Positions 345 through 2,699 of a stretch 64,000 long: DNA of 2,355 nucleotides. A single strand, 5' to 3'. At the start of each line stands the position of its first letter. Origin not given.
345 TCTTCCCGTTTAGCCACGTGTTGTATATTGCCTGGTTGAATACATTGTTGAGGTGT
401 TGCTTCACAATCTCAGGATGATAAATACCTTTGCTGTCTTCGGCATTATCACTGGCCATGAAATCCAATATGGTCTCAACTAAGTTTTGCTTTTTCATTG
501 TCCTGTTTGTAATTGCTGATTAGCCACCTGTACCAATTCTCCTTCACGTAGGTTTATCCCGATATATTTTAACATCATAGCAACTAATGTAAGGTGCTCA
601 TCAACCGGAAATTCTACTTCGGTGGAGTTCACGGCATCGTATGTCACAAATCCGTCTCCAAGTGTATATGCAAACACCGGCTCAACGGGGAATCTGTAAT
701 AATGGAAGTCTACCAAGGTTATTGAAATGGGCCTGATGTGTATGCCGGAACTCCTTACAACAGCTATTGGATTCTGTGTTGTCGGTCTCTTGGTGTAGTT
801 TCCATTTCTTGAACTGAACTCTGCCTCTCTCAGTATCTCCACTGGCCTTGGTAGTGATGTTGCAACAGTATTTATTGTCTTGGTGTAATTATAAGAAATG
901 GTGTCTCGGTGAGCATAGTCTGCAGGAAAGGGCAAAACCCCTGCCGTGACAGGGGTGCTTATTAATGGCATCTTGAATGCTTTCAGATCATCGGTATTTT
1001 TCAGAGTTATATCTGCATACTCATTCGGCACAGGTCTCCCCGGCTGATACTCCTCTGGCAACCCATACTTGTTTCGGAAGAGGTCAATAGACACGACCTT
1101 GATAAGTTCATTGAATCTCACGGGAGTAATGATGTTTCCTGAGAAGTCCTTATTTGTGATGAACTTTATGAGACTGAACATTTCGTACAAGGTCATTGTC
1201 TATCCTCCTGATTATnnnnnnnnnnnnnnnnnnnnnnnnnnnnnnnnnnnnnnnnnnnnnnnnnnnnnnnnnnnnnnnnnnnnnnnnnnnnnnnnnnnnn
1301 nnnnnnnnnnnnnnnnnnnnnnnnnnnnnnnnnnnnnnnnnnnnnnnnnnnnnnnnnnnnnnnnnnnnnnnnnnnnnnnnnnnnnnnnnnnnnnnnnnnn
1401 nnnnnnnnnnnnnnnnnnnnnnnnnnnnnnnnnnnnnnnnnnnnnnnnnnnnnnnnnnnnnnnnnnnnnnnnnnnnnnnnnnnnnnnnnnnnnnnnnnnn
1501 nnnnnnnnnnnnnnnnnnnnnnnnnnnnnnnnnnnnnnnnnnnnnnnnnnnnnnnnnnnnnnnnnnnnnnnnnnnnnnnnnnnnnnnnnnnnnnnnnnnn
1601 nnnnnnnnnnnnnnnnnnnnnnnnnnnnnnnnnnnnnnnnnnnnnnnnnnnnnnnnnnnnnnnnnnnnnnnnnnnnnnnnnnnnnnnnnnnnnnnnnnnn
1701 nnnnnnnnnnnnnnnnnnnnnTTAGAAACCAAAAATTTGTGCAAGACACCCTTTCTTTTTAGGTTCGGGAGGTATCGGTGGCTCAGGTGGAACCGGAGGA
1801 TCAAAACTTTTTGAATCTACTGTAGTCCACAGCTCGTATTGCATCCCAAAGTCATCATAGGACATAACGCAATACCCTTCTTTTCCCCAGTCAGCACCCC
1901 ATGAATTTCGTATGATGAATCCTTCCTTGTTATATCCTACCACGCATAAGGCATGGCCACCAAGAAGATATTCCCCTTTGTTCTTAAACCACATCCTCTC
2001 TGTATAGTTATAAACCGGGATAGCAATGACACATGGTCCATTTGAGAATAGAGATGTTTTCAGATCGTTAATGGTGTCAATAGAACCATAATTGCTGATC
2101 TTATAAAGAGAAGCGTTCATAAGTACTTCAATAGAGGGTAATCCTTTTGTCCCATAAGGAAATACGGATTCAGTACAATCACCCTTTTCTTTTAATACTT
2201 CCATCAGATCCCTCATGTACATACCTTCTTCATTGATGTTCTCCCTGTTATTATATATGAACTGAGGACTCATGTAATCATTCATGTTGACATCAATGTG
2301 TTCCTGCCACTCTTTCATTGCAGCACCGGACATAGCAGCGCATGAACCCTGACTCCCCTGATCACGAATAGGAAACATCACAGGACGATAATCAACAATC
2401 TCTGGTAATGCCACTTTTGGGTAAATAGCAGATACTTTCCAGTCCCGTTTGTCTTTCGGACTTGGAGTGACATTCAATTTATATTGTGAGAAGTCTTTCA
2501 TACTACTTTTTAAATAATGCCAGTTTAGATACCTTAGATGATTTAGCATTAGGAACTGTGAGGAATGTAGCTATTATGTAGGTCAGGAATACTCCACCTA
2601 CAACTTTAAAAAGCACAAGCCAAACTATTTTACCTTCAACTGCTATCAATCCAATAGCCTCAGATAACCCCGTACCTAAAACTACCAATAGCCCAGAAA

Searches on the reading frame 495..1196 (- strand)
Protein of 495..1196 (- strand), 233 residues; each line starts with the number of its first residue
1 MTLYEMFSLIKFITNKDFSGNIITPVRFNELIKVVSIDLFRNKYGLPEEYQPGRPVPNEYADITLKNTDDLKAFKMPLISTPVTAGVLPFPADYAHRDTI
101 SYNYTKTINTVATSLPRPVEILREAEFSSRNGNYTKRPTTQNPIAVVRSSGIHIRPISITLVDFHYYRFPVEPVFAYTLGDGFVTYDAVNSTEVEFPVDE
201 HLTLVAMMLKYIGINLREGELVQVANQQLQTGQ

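Call 72: search_protein_families(library=phrogs, proteins=[window:495-1196:-], max_evalue=0.0001)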
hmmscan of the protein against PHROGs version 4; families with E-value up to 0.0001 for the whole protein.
window:495-1196:- (233 aa): 1 family
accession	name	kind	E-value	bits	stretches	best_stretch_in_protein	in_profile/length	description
phrog_14543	-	head and packaging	1.2e-14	55.3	1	136-230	129-225/234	virion structural protein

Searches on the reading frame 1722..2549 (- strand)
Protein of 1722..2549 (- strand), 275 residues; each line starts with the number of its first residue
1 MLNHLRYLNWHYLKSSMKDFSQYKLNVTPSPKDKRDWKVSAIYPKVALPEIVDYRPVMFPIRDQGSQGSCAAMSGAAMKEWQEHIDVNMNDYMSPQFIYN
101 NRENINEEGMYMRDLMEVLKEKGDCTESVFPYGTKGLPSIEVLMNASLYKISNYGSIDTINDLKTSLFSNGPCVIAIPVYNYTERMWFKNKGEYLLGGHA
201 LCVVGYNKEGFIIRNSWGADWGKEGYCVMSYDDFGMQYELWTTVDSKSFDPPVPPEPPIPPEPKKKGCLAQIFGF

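Call 72: search_protein_families(library=phrogs, proteins=[window:1722-2549:-], max_evalue=0.0001)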
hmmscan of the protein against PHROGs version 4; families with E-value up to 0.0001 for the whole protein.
window:1722-2549:- (275 aa): 1 family
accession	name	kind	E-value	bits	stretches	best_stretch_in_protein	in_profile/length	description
phrog_16701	-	other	1.1e-24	88.1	1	26-235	6-217/234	peptidase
